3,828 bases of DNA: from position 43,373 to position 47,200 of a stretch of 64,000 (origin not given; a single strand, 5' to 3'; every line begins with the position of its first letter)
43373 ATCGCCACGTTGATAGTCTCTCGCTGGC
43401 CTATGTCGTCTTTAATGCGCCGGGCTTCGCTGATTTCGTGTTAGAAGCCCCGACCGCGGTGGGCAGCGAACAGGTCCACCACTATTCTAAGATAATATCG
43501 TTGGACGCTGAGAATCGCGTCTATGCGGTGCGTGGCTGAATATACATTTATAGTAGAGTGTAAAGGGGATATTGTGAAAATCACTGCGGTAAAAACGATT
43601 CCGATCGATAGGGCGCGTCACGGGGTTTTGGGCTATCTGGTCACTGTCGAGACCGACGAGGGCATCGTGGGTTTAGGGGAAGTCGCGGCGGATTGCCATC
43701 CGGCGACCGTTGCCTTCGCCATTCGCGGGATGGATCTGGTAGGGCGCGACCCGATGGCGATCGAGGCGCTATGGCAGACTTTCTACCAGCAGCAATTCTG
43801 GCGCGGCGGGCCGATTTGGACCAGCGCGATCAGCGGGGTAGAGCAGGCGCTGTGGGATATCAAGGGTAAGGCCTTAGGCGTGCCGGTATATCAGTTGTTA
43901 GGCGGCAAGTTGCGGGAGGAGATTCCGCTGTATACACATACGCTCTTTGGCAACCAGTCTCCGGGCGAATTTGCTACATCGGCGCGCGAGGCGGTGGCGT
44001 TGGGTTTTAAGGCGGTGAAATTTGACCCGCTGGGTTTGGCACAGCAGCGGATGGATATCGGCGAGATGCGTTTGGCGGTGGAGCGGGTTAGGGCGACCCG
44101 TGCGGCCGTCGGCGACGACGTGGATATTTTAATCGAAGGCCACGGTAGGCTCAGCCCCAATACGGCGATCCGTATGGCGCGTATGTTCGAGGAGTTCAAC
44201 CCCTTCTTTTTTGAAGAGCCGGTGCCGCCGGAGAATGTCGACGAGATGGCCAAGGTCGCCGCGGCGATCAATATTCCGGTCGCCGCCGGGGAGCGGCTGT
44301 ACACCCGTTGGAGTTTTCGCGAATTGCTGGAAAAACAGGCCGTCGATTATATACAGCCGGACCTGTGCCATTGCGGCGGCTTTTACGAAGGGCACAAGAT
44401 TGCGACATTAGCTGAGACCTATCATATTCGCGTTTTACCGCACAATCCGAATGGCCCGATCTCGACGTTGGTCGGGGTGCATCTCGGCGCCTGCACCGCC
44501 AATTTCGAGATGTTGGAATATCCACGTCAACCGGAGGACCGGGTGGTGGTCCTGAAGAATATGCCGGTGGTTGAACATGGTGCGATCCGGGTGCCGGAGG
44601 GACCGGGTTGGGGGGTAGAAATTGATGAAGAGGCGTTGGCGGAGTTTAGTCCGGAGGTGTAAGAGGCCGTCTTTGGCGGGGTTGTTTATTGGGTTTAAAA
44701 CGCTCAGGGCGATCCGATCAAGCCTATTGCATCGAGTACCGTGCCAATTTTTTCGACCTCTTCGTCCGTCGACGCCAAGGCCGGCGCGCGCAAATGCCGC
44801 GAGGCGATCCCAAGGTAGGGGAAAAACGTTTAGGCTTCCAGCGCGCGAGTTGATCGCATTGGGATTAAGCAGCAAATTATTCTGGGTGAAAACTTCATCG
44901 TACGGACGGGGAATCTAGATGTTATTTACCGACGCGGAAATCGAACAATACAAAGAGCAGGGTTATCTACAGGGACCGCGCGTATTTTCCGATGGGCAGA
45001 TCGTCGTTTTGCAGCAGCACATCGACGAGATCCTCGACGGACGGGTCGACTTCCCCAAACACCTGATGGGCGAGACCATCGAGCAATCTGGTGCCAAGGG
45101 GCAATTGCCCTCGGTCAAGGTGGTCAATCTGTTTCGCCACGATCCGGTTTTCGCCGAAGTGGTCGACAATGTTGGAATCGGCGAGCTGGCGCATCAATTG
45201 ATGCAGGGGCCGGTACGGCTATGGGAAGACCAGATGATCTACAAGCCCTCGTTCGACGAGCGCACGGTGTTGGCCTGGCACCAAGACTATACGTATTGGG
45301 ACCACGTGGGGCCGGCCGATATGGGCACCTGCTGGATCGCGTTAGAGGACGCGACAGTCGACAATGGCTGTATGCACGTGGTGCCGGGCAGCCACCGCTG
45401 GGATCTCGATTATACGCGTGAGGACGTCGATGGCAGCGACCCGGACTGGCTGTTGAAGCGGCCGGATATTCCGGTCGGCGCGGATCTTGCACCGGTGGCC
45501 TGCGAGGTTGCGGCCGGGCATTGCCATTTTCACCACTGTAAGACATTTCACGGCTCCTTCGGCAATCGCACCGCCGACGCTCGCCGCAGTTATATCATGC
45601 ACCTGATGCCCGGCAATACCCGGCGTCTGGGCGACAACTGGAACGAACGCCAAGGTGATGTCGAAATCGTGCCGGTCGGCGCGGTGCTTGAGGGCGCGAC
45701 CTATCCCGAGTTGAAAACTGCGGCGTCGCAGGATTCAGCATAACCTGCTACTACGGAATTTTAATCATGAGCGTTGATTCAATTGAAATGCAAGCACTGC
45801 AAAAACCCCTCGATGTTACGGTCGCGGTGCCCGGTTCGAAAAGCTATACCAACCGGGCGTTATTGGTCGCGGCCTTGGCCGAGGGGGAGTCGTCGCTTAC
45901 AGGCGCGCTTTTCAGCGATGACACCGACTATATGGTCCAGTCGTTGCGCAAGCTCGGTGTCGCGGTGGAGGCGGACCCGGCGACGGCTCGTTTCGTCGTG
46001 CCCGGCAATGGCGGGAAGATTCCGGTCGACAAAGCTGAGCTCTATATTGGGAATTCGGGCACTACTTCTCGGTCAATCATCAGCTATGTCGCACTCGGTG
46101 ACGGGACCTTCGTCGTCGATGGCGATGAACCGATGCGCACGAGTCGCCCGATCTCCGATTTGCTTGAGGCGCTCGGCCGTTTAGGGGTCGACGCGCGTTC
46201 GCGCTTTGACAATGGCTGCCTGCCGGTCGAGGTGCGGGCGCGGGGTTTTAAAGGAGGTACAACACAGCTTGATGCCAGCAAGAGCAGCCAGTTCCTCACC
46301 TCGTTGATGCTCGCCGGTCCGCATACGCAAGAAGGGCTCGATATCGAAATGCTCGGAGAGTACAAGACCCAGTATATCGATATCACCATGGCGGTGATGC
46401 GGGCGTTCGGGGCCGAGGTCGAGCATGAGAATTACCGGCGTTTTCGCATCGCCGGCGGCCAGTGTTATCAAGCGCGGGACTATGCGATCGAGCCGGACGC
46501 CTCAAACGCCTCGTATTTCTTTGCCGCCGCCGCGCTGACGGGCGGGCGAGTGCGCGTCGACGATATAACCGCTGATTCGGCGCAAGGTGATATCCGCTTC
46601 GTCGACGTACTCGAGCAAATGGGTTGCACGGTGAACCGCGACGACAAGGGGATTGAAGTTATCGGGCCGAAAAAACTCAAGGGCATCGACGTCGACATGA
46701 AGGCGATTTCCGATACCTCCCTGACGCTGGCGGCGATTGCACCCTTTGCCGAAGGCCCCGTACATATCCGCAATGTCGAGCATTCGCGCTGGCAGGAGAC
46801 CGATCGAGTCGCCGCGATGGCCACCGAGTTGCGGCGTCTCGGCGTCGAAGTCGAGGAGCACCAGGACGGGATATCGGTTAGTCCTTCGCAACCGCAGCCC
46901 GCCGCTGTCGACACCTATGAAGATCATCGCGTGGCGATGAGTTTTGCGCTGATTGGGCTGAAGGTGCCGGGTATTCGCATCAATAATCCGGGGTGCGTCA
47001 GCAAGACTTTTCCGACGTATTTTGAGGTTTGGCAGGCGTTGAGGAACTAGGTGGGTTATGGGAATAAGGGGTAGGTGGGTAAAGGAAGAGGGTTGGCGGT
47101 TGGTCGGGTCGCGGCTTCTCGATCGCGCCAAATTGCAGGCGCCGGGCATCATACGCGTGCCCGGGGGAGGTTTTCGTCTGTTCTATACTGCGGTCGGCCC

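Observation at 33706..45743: Dense island of four PhyH-family Fe(II)/2OG oxygenases plus a fifth relic, with aldolase, dehydratase and dehydrogenase partners and three unknown proteins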

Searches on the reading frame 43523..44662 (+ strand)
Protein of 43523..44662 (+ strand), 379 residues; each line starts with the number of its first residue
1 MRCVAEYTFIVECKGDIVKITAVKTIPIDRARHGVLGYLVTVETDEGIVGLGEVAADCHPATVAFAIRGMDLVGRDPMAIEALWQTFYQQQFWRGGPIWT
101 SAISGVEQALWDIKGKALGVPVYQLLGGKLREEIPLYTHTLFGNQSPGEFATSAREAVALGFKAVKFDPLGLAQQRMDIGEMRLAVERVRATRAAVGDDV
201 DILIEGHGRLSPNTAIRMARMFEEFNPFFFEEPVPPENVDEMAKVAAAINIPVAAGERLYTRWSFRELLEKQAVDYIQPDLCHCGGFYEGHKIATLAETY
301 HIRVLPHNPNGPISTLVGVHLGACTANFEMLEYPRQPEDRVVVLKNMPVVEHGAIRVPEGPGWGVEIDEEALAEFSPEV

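Call 4: search_protein_families(library=pfam, proteins=[window:43523-44662:+], max_evalue=0.01)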
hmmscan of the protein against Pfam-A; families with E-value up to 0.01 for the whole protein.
window:43523-44662:+ (379 aa): 2 families
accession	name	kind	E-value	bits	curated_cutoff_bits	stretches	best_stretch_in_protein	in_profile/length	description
PF13378.12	MR_MLE_C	-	1.2e-71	241.3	29.4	1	150-371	2-219/219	Enolase C-terminal domain-like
PF02746.21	MR_MLE_N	-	1.7e-19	70.6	22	1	39-127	30-117/117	Mandelate racemase / muconate lactonizing enzyme, N-terminal domain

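Call 8: search_protein_families(library=ncbifam, proteins=[window:43523-44662:+], max_evalue=0.01)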
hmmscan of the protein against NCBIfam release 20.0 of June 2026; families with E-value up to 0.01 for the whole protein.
window:43523-44662:+ (379 aa): 15 families
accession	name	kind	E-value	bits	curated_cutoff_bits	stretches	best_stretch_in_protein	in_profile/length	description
NF010624.0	PRK14017.1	equivalog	4.6e-98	328.8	311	1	38-376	16-361/382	galactonate dehydratase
NF040790.2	glucon_galact_dh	equivalog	6e-86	288.7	750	1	35-375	23-369/390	bifunctional D-gluconate/D-galactonate dehydratase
NF043051.1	ManoateDhtManD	equivalog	1.3e-67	228.4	550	2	183-375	189-383/403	D-mannonate dehydratase ManD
NF011654.0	PRK15072.1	subfamily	5.2e-65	219.9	430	2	186-375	193-384/404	D-galactonate dehydratase family protein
NF040866.1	AraD_Arch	equivalog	1e-49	169.5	650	1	38-375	35-369/372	arabinonate dehydratase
NF011968.0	PRK15440.1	equivalog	5.2e-37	127.7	393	1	35-371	56-387/395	L-rhamnonate dehydratase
NF047820.1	TalGalacDh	equivalog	4.8e-36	124.4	500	1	39-372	40-361/371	L-talarate/galactarate dehydratase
TIGR02534.1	mucon_cyclo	subfamily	4e-27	95.2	334.95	1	103-375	100-365/368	muconate/chloromuconate family cycloisomerase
NF043002.1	HProlDhtase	equivalog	3.4e-15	55.8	500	1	39-374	35-361/366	cis-3-hydroxy-L-proline dehydratase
NF041118.1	A_G_epim_Thtga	equivalog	3.3e-11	42.9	500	1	41-304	35-287/341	L-Ala-D/L-Glu epimerase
NF042940.1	racemase_DgcA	equivalog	1.8e-06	27.4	400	1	104-304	86-266/323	N-acetyl-D-Glu racemase DgcA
TIGR03247.1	glucar-dehydr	equivalog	3.2e-06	26.1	828.7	1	102-373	108-403/441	glucarate dehydratase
TIGR01928.1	menC_lowGC_arch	equivalog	6.3e-05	22.2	200.65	1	99-304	88-278/325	o-succinylbenzoate synthase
NF002782.0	PRK02901.1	equivalog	0.00054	19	288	1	183-321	118-250/328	o-succinylbenzoate synthase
TIGR01927.1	menC_gam_Gplu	equivalog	0.0049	16.2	130.55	1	176-273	131-229/307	o-succinylbenzoate synthase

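Call 62: search_solved_structures(query=window:43574-44662:+, max_evalue=1e-30)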
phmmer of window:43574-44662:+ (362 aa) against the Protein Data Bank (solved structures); distinct sequences matched with E-value up to 1e-30: 58.
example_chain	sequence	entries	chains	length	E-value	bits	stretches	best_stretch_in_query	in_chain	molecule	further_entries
2gl5_A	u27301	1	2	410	7.6e-72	245.4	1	20-358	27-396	putative dehydratase protein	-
4e6m_A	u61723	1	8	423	9.9e-72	245.1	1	20-358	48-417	Putative dehydratase protein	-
2o56_A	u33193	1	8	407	1.9e-68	234.3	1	21-357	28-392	Putative mandelate racemase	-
3rr1_A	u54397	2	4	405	2.6e-68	233.8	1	23-361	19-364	Putative D-galactonate dehydratase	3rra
2poz_A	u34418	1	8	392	1.1e-65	225.1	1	20-350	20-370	Putative dehydratase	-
2qq6_A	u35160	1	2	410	4.3e-64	219.9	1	23-358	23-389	Mandelate racemase/muconate lactonizing enzyme-like protein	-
2ox4_A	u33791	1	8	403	5.9e-64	219.5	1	2-353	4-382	Putative mandelate racemase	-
3rcy_A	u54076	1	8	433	6e-62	212.9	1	17-360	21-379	Mandelate racemase/muconate lactonizing enzyme-like protein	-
4e4u_A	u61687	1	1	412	2.3e-60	207.6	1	17-360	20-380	Mandalate racemase/muconate lactonizing enzyme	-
4jn7_A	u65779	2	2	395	1.7e-58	201.5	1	22-357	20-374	ENOLASE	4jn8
3t4w_A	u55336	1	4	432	1.6e-57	198.3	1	17-359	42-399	Mandelate racemase/muconate lactonizing enzyme family protein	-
4j3z_A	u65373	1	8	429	1.3e-56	195.3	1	20-352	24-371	Mandelate racemase/muconate lactonizing enzyme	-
4e5t_A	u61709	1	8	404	4.8e-55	190.2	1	14-354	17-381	Mandelate racemase / muconate lactonizing enzyme, C-terminal domain protein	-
4fi4_A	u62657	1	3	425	5.9e-54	186.6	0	170-355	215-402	Mandelate racemase/muconate lactonizing protein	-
4il2_A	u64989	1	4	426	1.2e-52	182.2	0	24-150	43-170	Starvation sensing protein rspA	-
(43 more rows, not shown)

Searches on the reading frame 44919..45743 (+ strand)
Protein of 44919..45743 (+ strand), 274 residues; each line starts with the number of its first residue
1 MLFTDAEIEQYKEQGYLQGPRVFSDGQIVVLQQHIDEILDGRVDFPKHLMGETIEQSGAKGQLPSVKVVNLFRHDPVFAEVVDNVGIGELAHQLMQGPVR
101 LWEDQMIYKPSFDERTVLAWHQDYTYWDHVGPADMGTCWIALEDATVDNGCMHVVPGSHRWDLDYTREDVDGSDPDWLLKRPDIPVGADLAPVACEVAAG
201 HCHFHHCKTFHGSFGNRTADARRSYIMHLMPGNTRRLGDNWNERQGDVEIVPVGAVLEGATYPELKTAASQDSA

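Call 4: search_protein_families(library=pfam, proteins=[window:44919-45743:+], max_evalue=0.01)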
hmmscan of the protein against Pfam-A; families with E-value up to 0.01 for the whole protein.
window:44919-45743:+ (274 aa): 1 family
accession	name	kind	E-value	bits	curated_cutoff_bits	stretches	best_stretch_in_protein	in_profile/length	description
PF05721.19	PhyH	-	3.8e-35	122.5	22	1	11-223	1-212/213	Phytanoyl-CoA dioxygenase (PhyH)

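Call 9: find_encoding_contigs(protein=window:44919-45743:+, flank=10000, max_places=6)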
Protein window:44919-45743:+ (274 aa): 23 contigs read that carry it; 5 places shown.
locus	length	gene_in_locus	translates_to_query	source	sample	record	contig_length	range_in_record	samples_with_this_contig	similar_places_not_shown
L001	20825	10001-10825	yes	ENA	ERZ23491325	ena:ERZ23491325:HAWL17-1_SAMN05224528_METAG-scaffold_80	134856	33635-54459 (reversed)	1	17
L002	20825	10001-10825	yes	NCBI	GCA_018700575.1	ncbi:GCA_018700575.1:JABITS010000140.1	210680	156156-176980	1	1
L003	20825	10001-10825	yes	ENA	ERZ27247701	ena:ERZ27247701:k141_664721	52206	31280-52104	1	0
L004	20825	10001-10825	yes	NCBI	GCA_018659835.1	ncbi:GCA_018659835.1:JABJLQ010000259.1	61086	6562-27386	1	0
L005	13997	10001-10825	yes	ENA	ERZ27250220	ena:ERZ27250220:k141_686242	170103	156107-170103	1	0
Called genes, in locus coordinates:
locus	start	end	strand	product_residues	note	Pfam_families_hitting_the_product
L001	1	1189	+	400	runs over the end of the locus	-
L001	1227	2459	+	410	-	-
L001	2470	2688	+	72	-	-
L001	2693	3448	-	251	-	PF05721:PhyH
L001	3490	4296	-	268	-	PF03328:HpcH_HpaI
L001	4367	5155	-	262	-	PF05721:PhyH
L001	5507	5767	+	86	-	-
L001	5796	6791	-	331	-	PF08240:ADH_N, PF16912:Glu_dehyd_C, PF00107:ADH_zinc_N, PF13602:ADH_zinc_N_2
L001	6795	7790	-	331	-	PF01408:GFO_IDH_MocA, PF02894:GFO_IDH_MocA_C (weak)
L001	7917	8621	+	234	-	-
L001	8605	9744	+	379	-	PF02746:MR_MLE_N, PF13378:MR_MLE_C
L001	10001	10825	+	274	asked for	PF05721:PhyH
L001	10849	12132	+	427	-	PF00275:EPSP_synthase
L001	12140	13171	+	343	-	-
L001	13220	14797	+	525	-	-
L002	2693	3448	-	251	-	PF05721:PhyH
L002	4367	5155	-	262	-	PF05721:PhyH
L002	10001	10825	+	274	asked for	PF05721:PhyH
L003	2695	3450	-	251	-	PF05721:PhyH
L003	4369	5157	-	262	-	PF05721:PhyH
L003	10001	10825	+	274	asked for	PF05721:PhyH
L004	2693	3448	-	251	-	PF05721:PhyH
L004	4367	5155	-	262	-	PF05721:PhyH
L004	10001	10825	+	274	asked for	PF05721:PhyH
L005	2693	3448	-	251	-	PF05721:PhyH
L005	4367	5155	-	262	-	PF05721:PhyH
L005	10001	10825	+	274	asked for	PF05721:PhyH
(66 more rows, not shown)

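Call 26: search_solved_structures(query=window:44919-45743:+, max_evalue=0.01)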
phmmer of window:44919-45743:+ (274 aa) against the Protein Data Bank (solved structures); distinct sequences matched with E-value up to 0.01: 21.
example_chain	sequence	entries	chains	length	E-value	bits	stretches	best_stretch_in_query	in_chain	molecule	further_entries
5epa_A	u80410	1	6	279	2e-15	59.9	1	8-264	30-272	SnoK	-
2opw_A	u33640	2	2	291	1.2e-14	57.4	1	71-243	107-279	PHYHD1 protein | Phytanoyl-CoA dioxygenase domain-containing protein 1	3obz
8fnc_14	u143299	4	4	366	2.4e-13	53.1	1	91-235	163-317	Phytanoyl-CoA dioxygenase family protein | RNA-editing substrate-binding complex protein 14 (RESC14)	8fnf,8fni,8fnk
4xab_A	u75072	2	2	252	1.1e-12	51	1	8-231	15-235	EvdO2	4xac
6zyk_A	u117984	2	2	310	9e-12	48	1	91-227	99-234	Monooxygenase | Uncharacterized protein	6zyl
5ep9_A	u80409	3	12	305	1.8e-11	47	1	83-225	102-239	SnoN,Epimerase SnoN | SnoN,SnoN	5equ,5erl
3emr_A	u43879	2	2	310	1.9e-11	46.9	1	4-227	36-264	EctD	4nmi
4mhr_A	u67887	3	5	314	3.9e-10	42.6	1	11-224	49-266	Ectoine hydroxylase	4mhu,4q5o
9c9n_A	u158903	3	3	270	4.3e-10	42.5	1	105-227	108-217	Fe/2-OG dependent dioxygenase MysH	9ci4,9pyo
9pze_A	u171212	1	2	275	5.4e-10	42.1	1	105-227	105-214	Fe/2-OG dependent dioxygenase MysH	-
7dt0_A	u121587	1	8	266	9.8e-10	41.3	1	4-161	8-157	Phytanoyl-CoA dioxygenase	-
7dzz_A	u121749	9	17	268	8.6e-09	38.2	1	4-161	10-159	Phytanoyl-CoA dioxygenase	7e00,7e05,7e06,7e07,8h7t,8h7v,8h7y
7e01_A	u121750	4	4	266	8.8e-09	38.1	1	4-161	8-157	Phytanoyl-CoA dioxygenase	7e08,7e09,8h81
4xaa_A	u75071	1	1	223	4.4e-06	29.3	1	67-164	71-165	Putative oxygenase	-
6ec3_A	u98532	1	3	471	8.9e-06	28.3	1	6-189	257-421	Methyltransferase domain-containing protein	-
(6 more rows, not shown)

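Call 61: search_protein_families(library=ncbifam, proteins=[window:44919-45743:+], max_evalue=0.00001)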
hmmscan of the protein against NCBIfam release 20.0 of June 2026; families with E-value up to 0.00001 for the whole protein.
window:44919-45743:+ (274 aa): 3 families
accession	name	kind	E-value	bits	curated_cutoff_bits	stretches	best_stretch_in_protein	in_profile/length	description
TIGR02408.1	ectoine_ThpD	equivalog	1.2e-12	47.8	336.5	1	6-222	20-240/277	ectoine hydroxylase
NF052437.1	MPhHdxlPhnYGIM8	equivalog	2.2e-12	47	500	1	3-225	5-209/260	methylphosphonate hydroxylase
TIGR01762.1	chlorin-enz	subfamily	2.5e-06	27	226.3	0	120-167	107-166/288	chlorinating enzyme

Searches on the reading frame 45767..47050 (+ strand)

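Call 4: search_protein_families(library=pfam, proteins=[window:45767-47050:+], max_evalue=0.01)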
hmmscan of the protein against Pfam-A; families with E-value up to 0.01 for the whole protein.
window:45767-47050:+ (427 aa): 2 families
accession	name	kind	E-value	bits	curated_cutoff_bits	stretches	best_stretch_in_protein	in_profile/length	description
PF00275.25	EPSP_synthase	-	9.8e-121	403.8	22.8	1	12-422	4-417/417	EPSP synthase (3-phosphoshikimate 1-carboxyvinyltransferase)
PF03484.21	B5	-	0.0014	19.2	28.6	0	278-301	21-45/67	tRNA synthetase B5 domain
